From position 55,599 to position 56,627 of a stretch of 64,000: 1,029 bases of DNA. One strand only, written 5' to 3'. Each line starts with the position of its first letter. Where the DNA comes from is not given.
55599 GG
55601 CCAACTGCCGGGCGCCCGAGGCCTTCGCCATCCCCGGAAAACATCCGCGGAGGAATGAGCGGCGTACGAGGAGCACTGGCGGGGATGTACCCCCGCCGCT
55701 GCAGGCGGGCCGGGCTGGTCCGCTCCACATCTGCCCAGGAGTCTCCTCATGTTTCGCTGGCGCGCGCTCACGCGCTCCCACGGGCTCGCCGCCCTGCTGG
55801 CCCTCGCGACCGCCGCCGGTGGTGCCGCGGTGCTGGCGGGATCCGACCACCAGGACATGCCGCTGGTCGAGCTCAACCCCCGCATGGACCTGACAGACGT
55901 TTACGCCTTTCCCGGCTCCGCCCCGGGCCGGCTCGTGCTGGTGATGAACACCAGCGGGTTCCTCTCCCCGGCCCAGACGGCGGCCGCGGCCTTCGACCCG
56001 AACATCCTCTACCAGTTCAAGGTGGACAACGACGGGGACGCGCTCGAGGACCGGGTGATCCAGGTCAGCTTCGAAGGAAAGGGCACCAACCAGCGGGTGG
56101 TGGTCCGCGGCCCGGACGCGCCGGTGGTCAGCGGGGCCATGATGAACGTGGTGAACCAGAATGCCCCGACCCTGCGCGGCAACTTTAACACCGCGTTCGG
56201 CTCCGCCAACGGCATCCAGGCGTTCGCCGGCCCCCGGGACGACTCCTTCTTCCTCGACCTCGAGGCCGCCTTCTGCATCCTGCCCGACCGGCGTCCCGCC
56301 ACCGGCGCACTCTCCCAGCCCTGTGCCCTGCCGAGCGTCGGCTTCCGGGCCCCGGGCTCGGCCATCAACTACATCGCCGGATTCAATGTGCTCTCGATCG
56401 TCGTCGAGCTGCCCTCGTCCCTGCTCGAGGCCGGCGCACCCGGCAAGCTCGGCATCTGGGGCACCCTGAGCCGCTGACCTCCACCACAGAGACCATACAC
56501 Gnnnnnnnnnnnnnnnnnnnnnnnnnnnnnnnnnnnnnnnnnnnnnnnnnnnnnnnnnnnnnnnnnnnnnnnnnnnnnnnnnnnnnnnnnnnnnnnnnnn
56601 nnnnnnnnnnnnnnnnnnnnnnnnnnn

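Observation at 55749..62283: Co-directional envelope cluster built almost entirely of DUF proteins around an ECF sigma/anti-sigma pair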

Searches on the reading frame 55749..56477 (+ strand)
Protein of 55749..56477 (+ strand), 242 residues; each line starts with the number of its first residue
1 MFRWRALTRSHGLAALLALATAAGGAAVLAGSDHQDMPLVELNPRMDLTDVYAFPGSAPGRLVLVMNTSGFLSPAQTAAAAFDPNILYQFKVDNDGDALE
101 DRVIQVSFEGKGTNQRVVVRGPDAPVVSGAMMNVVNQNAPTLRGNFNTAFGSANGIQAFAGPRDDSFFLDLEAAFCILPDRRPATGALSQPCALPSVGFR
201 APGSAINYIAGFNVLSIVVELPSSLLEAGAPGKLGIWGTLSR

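Call 4: search_protein_families(library=pfam, proteins=[window:55749-56477:+], max_evalue=0.01)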
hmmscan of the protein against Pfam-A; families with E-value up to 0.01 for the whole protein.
window:55749-56477:+ (242 aa): 1 family
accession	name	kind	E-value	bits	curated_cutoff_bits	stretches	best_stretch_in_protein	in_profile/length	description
PF14224.11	DUF4331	-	3.6e-31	109.3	27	2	32-122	1-91/421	Domain of unknown function (DUF4331)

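Call 5: search_protein_families(library=ncbifam, proteins=[window:55749-56477:+], max_evalue=0.01)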
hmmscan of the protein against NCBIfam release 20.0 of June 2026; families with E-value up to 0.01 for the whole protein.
window:55749-56477:+ (242 aa): 0 families

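Call 10: find_homologous_proteins(query=window:55749-56477:+, max_evalue=0.00001)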
Query window:55749-56477:+ (242 aa): 1357 proteins with E <= 0.00001 among 8000 candidates; the best 120 are listed.
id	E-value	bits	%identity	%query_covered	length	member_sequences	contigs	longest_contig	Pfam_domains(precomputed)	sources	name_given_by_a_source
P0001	6.6e-146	502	92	100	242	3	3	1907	PF14224.12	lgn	-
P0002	1.1e-145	501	93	100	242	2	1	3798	PF14224.12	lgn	-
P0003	1.7e-140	484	89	100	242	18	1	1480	PF14224.12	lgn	-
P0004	1.5e-139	481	88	100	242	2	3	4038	PF14224.12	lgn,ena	-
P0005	1.1e-133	462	85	100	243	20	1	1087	PF14224.12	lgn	-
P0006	1.7e-125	435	83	100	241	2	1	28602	PF14224.12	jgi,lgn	jgi:hypothetical protein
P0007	1.0e-124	433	81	100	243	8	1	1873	PF14224.12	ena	-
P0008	1.9e-122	425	82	100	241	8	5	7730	PF14224.12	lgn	-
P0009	2.6e-122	425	81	100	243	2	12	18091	PF14224.12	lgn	-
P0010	5.2e-122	424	79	100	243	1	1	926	PF14224.12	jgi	jgi:hypothetical protein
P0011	8.2e-122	423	80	100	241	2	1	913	PF14224.12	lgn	-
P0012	6.2e-120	417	77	100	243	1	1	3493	PF14224.12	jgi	jgi:hypothetical protein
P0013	5.7e-118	410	76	100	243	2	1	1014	PF14224.12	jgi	jgi:hypothetical protein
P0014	6.6e-118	410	78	100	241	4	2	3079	PF14224.12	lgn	-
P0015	8.5e-118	410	77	100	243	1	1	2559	PF14224.12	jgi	jgi:hypothetical protein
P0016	9.5e-118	410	79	100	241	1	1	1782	PF14224.12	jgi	jgi:hypothetical protein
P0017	1.4e-117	409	77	100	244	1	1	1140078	PF14224.12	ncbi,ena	-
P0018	1.7e-117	409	77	100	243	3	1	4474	PF14224.12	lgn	-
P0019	2.0e-117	409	78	100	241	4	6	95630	PF14224.12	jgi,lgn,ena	jgi:hypothetical protein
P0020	4.5e-117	408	77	100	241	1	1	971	PF14224.12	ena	-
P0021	1.0e-116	406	77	100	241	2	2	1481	PF14224.12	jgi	jgi:hypothetical protein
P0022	1.6e-116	406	77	100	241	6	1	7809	PF14224.12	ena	-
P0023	2.2e-116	405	76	100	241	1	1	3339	PF14224.12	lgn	-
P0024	2.8e-116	405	77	100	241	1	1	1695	PF14224.12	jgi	jgi:hypothetical protein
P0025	2.8e-116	405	77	100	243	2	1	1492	PF14224.12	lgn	-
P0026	3.0e-116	405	76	100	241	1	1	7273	PF14224.12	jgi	jgi:hypothetical protein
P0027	5.4e-116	404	76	100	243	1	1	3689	PF14224.12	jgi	-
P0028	7.4e-116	404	75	100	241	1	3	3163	PF14224.12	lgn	-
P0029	1.5e-115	403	78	100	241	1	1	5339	PF14224.12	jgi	jgi:hypothetical protein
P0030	1.7e-115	402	76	100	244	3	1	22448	PF14224.12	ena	-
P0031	2.2e-115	402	74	100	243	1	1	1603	PF14224.12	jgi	jgi:hypothetical protein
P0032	3.9e-115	401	76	100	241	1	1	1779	PF14224.12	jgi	jgi:hypothetical protein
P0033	8.8e-115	400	75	100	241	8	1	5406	PF14224.12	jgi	-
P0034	1.0e-114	400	75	100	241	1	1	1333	PF14224.12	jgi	jgi:hypothetical protein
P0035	1.1e-114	400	75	100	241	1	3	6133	PF14224.12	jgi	jgi:uncharacterized protein DUF4331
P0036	1.4e-114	399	76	100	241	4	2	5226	PF14224.12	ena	-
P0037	2.0e-114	399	75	100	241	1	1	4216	PF14224.12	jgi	jgi:hypothetical protein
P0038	8.0e-114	397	74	100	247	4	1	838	PF14224.12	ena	-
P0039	1.1e-113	396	77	100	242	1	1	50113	PF14224.12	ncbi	-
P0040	1.5e-113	396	76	100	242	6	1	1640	PF14224.12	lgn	-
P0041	2.3e-113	395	75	100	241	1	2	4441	PF14224.12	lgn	-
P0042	2.9e-113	395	74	100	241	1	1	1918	PF14224.12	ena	-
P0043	3.1e-113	395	77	100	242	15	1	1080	PF14224.12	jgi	jgi:hypothetical protein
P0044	3.9e-113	395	75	100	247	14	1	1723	PF14224.12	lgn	-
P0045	4.2e-113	395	77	100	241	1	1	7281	PF14224.12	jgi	-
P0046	4.4e-113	395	76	100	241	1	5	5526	PF14224.12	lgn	-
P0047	6.4e-113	394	75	100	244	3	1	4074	PF14224.12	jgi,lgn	jgi:hypothetical protein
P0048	1.1e-112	393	76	100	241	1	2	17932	PF14224.12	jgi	jgi:hypothetical protein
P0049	1.9e-112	392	75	100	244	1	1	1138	PF14224.12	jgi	jgi:hypothetical protein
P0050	2.4e-112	392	74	100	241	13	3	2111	PF14224.12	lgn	-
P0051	2.6e-112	392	75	100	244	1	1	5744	PF14224.12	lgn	-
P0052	2.8e-112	392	73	100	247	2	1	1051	PF14224.12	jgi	jgi:hypothetical protein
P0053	3.7e-112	391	74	100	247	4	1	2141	PF14224.12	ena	-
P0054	8.2e-112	390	74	100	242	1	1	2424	PF14224.12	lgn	-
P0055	3.5e-111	388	74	100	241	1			PF14224.12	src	-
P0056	3.7e-111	388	74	100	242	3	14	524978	PF14224.12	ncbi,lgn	ncbi:MAG: DUF4331 family protein [Gemmatimonadales bacterium]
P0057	4.8e-111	388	74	100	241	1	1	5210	PF14224.12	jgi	jgi:hypothetical protein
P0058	8.4e-111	387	75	100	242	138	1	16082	PF14224.12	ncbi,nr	ncbi:MAG TPA: DUF4331 family protein [Gemmatimonadales bacterium]|nr:DUF4331 family protein [Gemmati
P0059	9.4e-110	384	74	100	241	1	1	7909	PF14224.12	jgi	jgi:Domain of unknown function (DUF4331)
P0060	1.0e-107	377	72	100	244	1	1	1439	PF14224.12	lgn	-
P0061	2.2e-107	376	73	99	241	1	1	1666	PF14224.12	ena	-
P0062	3.2e-107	375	72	100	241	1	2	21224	PF14224.12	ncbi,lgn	-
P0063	8.8e-107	374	73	100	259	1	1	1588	PF14224.12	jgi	jgi:hypothetical protein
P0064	2.7e-104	366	79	87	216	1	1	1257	PF14224.12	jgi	jgi:hypothetical protein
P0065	7.9e-99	348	71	94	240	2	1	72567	PF14224.12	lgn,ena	-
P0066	2.2e-98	346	65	100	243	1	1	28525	PF14224.12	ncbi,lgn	ncbi:MAG: DUF4331 family protein [Gemmatimonadota bacterium]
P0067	5.3e-98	345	69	100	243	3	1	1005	PF14224.12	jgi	jgi:hypothetical protein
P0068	8.4e-98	344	70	89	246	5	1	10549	PF14224.12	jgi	jgi:hypothetical protein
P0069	1.9e-97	343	72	88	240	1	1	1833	PF14224.12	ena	-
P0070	3.8e-97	342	71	94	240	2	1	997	PF14224.12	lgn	-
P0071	1.2e-96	341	65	99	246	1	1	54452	PF14224.12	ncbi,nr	ncbi:MAG: DUF4331 family protein [Gemmatimonadales bacterium]|nr:DUF4331 family protein [Gemmatimona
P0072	1.4e-96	341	70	87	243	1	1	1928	PF14224.12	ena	-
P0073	2.2e-96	340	65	100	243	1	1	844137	PF14224.12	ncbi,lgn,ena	-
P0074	4.0e-96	339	66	98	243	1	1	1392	PF14224.12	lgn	-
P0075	6.5e-96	338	66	98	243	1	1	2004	PF14224.12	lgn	-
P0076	6.6e-96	338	70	89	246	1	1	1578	PF14224.12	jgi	jgi:hypothetical protein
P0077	8.7e-96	338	64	100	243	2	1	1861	PF14224.12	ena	-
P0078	9.1e-96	338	67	98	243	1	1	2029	PF14224.12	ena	-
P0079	1.8e-95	337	69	88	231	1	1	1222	PF14224.12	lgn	-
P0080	2.2e-95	337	70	89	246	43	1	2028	PF14224.12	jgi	jgi:hypothetical protein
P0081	2.6e-95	336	67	91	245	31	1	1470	PF14224.12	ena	-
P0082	2.7e-95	336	68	97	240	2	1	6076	PF14224.12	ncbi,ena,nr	ncbi:MAG TPA: DUF4331 family protein [Gemmatimonadales bacterium]|nr:DUF4331 family protein [Gemmati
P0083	3.3e-95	336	65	100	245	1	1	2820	PF14224.12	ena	-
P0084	3.4e-95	336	66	98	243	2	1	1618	PF14224.12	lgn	-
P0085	3.8e-95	336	70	89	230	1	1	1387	PF14224.12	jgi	jgi:hypothetical protein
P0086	4.2e-95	336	64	99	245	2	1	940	PF14224.12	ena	-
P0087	4.2e-95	336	65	99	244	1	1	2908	PF14224.12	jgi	-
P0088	4.8e-95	335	69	89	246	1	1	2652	PF14224.12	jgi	-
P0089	4.8e-95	335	69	89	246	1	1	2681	PF14224.12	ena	-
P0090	4.9e-95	335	63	99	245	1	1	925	PF14224.12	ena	-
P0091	5.4e-95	335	66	98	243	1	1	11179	PF14224.12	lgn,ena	-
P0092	1.8e-94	334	68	95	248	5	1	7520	PF14224.12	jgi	jgi:hypothetical protein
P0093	2.0e-94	333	63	100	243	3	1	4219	PF14224.12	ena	-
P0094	2.3e-94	333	66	91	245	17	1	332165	PF14224.12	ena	-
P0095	2.4e-94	333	68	89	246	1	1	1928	PF14224.12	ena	-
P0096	2.8e-94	333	69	89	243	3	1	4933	PF14224.12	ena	-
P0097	2.9e-94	333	68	89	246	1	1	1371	PF14224.12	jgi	jgi:hypothetical protein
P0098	3.4e-94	333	66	97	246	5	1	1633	PF14224.12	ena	-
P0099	3.5e-94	333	66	97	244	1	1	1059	PF14224.12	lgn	-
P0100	3.8e-94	333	65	100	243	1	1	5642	PF14224.12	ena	-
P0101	4.6e-94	332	70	89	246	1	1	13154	PF14224.12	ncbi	-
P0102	7.6e-94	332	69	100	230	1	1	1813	PF14224.12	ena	-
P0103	7.7e-94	332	70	88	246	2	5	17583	PF14224.12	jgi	jgi:hypothetical protein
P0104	9.7e-94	331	66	99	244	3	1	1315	PF14224.12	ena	-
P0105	1.1e-93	331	63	100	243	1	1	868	PF14224.12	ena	-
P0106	1.2e-93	331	65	97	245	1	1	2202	PF14224.12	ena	-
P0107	1.4e-93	331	69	89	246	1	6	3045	PF14224.12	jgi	jgi:hypothetical protein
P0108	1.4e-93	331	64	98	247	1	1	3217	PF14224.12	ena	-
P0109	1.5e-93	331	68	89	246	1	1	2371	PF14224.12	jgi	jgi:hypothetical protein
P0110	1.6e-93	330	69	89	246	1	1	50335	PF14224.12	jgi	jgi:hypothetical protein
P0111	1.8e-93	330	64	97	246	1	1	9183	PF14224.12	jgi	jgi:hypothetical protein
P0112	1.9e-93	330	62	100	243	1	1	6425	PF14224.12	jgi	jgi:hypothetical protein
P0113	2.0e-93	330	69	88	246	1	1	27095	PF14224.12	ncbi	-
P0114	2.2e-93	330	64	98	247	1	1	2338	PF14224.12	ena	-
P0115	2.4e-93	330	63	100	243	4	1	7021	PF14224.12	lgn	-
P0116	2.5e-93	330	67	89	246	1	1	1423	PF14224.12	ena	-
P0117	2.9e-93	330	66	91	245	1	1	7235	PF14224.12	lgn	-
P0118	3.3e-93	329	69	89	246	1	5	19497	PF14224.12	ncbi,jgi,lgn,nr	ncbi:MAG TPA: DUF4331 family protein [Gemmatimonadales bacterium]|jgi:hypothetical protein|nr:DUF433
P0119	3.5e-93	329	65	98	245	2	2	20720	PF14224.12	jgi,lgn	jgi:hypothetical protein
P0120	4.0e-93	329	69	87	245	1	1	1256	PF14224.12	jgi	jgi:Domain of unknown function (DUF4331)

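Call 11: find_encoding_contigs(protein=P0017, flank=10000, max_places=2)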
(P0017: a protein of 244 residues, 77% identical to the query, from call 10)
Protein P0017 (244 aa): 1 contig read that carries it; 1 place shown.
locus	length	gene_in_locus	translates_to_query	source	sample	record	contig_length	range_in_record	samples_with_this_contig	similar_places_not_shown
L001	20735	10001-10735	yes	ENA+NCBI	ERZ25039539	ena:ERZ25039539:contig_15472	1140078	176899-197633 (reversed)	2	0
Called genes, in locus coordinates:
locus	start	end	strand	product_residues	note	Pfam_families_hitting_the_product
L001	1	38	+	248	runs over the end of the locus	PF07722:Peptidase_C26, PF00117:GATase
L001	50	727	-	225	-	-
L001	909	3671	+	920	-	PF00512:HisKA, PF02518:HATPase_c, PF00072:Response_reg, PF13439:Glyco_transf_4, PF13579:Glyco_trans_4_4, PF20706:GT4-conflict, PF00534:Glycos_transf_1, PF13692:Glyco_trans_1_4, +1 more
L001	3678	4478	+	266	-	PF00535:Glycos_transf_2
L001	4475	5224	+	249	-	PF11306:DUF3108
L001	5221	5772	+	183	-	-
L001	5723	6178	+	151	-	-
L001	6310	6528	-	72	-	-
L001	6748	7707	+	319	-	PF01266:DAO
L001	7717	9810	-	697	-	PF07715:Plug, PF00593:TonB_dep_Rec_b-barrel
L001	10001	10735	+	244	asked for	PF14224:DUF4331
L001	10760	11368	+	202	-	PF14224:DUF4331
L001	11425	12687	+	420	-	PF07719:TPR_2 (faint), PF13428:TPR_14 (faint), PF13432:TPR_16 (faint), PF14559:TPR_19 (faint), PF12895:ANAPC3 (faint)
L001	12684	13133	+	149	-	PF20420:DUF6702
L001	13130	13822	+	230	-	PF07638:Sigma70_ECF (weak), PF04542:Sigma70_r2, PF08281:Sigma70_r4_2, PF04545:Sigma70_r4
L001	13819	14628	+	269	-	PF10099:RskA_C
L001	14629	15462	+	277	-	PF07920:DUF1684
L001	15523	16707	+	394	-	PF00578:AhpC-TSA, PF08534:Redoxin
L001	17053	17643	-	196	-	PF06525:SoxE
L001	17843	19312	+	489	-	PF07690:MFS_1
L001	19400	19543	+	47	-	-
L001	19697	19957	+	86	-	PF01011:PQQ (weak)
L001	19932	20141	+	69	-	PF01011:PQQ (weak)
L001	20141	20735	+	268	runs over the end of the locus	PF01011:PQQ, PF13360:PQQ_2 (faint), PF01011:PQQ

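Call 12: find_encoding_contigs(protein=P0073, flank=10000, max_places=2)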
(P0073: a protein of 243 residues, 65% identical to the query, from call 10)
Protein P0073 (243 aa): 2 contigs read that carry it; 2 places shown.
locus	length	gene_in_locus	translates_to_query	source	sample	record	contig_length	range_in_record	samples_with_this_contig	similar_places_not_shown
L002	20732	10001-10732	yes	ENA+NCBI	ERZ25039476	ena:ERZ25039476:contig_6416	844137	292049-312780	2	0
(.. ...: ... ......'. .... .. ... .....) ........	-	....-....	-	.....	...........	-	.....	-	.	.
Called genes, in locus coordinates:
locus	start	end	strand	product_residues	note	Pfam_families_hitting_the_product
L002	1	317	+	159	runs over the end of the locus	-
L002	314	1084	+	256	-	PF07722:Peptidase_C26, PF00117:GATase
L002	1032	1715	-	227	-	-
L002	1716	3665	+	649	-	PF08448:PAS_4 (weak), PF00512:HisKA, PF02518:HATPase_c, PF00072:Response_reg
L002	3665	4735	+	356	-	PF13439:Glyco_transf_4, PF13524:Glyco_trans_1_2 (faint), PF13579:Glyco_trans_4_4, PF00534:Glycos_transf_1, PF13692:Glyco_trans_1_4, PF20706:GT4-conflict (weak)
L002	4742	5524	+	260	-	PF00535:Glycos_transf_2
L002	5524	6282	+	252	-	PF11306:DUF3108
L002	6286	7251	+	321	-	-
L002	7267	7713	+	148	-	-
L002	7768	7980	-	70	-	-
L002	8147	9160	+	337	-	PF01266:DAO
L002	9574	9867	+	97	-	-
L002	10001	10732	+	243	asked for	PF14224:DUF4331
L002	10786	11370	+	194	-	PF14224:DUF4331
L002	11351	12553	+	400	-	PF13176:TPR_7 (faint), PF13424:TPR_12 (faint), PF13431:TPR_17 (faint), PF07719:TPR_2 (faint), PF14559:TPR_19 (faint)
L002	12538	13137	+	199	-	PF13795:HupE_UreJ_2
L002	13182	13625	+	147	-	PF20420:DUF6702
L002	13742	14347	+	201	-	PF07638:Sigma70_ECF, PF04542:Sigma70_r2, PF08281:Sigma70_r4_2, PF04545:Sigma70_r4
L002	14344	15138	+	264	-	PF22618:RskA_N (weak), PF10099:RskA_C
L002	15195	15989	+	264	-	PF07920:DUF1684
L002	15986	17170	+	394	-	PF00578:AhpC-TSA, PF08534:Redoxin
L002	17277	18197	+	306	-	PF16881:LIAS_N, PF04055:Radical_SAM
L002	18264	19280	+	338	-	PF00676:E1_dh, PF00456:Transketolase_N (weak)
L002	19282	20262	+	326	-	PF02779:Transket_pyr, PF02780:Transketolase_C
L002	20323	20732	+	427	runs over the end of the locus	PF00364:Biotin_lipoyl, PF25997:BSH_YhbJ (weak), PF02817:E3_binding, PF00198:2-oxoacid_dh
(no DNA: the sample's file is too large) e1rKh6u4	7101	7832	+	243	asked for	PF14224:DUF4331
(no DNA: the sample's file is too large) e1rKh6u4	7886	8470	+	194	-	PF14224:DUF4331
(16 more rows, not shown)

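Call 13: find_encoding_contigs(protein=P0094, flank=10000, max_places=2)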
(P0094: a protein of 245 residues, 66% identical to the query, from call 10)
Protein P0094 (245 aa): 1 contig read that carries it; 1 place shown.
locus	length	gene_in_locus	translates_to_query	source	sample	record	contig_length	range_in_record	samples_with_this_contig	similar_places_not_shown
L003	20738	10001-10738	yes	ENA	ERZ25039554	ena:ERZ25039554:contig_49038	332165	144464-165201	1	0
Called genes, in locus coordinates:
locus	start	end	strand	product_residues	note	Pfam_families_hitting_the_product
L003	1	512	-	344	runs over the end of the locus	PF06267:DUF1028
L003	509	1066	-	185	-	-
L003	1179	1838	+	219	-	PF13505:OMP_b-brl (weak), PF13568:OMP_b-brl_2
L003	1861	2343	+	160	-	-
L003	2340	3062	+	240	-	PF07722:Peptidase_C26, PF00117:GATase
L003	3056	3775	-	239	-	-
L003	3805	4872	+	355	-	PF13439:Glyco_transf_4, PF00534:Glycos_transf_1, PF13692:Glyco_trans_1_4, PF13524:Glyco_trans_1_2 (weak)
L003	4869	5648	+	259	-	PF00535:Glycos_transf_2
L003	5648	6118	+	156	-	-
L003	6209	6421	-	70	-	-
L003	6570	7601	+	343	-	PF01266:DAO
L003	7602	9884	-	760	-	PF13715:CarbopepD_reg_2, PF07715:Plug, PF00593:TonB_dep_Rec_b-barrel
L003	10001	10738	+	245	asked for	PF14224:DUF4331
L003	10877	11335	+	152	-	PF14224:DUF4331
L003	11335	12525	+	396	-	PF13428:TPR_14 (faint)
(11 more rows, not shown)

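Call 14: search_solved_structures(query=window:55749-56477:+, max_evalue=1)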
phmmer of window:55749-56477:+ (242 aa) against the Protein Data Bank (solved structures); distinct sequences matched with E-value up to 1: 1.
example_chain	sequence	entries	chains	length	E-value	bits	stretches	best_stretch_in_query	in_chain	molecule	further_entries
4jys_A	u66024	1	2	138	0.96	12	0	83-120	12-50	Peptidyl-prolyl cis-trans isomerase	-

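Call 19: find_related_loci(query=A1, collection=genome_contigs, flank=10000)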
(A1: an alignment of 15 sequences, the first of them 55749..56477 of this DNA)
Query A1 (242 aa) in genome_contigs; peptide patterns used: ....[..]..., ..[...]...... (x = any residue, [..] = any of these).
600 stretches matched a pattern (row limit reached: there are more); 561 encode a relative of the query (tblastn E <= 1e-3); the best 80 are kept; 80 distinct loci.
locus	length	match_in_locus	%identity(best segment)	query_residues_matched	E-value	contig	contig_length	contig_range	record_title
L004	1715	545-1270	91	1-242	3e-153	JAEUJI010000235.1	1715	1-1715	MAG: Gemmatimonadetes bacterium isolate new MAG-65 k141_4063807, whole genome shotgun sequence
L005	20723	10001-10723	83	1-242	8e-130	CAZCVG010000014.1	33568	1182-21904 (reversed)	MAG TPA_asm: uncultured Gemmatimonadaceae bacterium isolate SRP287453_co1_140 genome assembly, contig: NODE_2120_length_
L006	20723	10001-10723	76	1-242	1e-120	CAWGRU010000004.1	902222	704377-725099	MAG: uncultured Gemmatimonadales bacterium isolate MFD05942.bin.1.100 genome assembly, contig: contig_25500, whole genom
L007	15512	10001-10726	75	1-242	2e-115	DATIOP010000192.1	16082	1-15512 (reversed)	MAG TPA_asm: Gemmatimonadales bacterium isolate SMAG_U15827 k141_283848, whole genome shotgun sequence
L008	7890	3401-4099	67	14-242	9e-99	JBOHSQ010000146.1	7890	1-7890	MAG: Gemmatimonadales bacterium isolate M3-S_metawrap_bin.210 k127_1724671, whole genome shotgun sequence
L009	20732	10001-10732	63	5-242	4e-97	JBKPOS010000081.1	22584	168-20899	MAG: Gemmatimonadota bacterium isolate GS_HAYS_MAG_00008 GS_HAYS_000003886359, whole genome shotgun sequence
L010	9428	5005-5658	69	28-242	4e-97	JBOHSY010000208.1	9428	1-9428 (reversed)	MAG: Gemmatimonadales bacterium isolate M3-S_maxbin2.bin.142 k127_2835879, whole genome shotgun sequence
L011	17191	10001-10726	61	2-242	2e-96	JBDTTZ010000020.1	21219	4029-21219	MAG: Gemmatimonadota bacterium isolate cluster3_bin.32 NODE_8561_length_21219_cov_12.271971, whole genome shotgun sequen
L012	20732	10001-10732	61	1-242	2e-96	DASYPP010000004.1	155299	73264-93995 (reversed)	MAG TPA_asm: Gemmatimonadales bacterium isolate SMAG_U4459 k141_3591456, whole genome shotgun sequence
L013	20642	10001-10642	68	32-241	6e-91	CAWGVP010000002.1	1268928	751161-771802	MAG: uncultured Gemmatimonadales bacterium isolate MFD09206.bin.1.208 genome assembly, contig: contig_2445, whole genome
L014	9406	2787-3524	62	4-242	6e-91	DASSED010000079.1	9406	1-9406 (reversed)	MAG TPA_asm: Gemmatimonadales bacterium isolate SMAG_U968 k141_1319744, whole genome shotgun sequence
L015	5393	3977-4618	65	32-242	2e-90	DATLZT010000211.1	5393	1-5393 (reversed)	MAG TPA_asm: Gemmatimonadales bacterium isolate SMAG_U13306 k141_551258, whole genome shotgun sequence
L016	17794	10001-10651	66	31-241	2e-89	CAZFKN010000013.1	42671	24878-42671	MAG TPA_asm: uncultured Gemmatimonadaceae bacterium isolate binchicken_co185_55 genome assembly, contig: NODE_1127_lengt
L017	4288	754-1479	62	10-242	3e-88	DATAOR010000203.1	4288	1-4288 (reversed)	MAG TPA_asm: Gemmatimonadales bacterium isolate SMAG_U7050 k141_3793707, whole genome shotgun sequence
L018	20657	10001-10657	65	29-241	1e-87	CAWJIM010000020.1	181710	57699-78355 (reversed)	MAG: uncultured Gemmatimonadales bacterium isolate MFD05176.bin.2.210 genome assembly, contig: contig_37763, whole genom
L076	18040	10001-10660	39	5-238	9e-39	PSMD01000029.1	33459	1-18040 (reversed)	MAG: Chitinophagaceae bacterium isolate ERB_2_1 NODE_303_length_33459_cov_4.036044, whole genome shotgun sequence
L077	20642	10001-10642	38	27-242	1e-36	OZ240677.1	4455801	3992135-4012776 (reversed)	MAG: uncultured Granulicella sp. isolate 04a046c2-0091-44a4-9239-faa78f8837a7 genome assembly, chromosome: 1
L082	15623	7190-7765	38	28-237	1e-32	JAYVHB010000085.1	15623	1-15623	MAG: Flavobacterium sp. isolate GL47_Up_metabinner_8 GL47_Up_metabinner_8_84, whole genome shotgun sequence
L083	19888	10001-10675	36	32-242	3e-35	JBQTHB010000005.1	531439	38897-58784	MAG: Deltaproteobacteria bacterium isolate SAW255 c_000000309637_partial_0_531439, whole genome shotgun sequence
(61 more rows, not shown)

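Call 46: predict_structure(alignment_id=A2)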
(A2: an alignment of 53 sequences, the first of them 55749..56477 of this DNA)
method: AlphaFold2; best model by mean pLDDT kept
length: 242 residues; sequences in the alignment: 53
mean_pLDDT: 75.6   pTM: 0.70
mean pLDDT of the five models: 75.6, 73.5, 71.0, 70.7, 70.3
residues with pLDDT >= 90: 69; 70-90: 82; 50-70: 73; < 50: 18
segments of 3 or more residues with pLDDT < 50: 1-3, 31-39
pLDDT, mean of each block of 10 residues (from residue 1): 59 78 57 45 62 86 83 57 90 90 95 93 88 90 94 90 69 56 56 56 67 82 87 84 83
secondary structure, 60 per line:
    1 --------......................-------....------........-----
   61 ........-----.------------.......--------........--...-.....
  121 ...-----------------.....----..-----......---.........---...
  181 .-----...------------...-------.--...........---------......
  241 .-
elements in order: H9-30 H38-41 E48-55 E61-68 E87-93 E102-109 E116-123 E141-145 E157-162 H166-174 H178-181 E215-222 E235-241
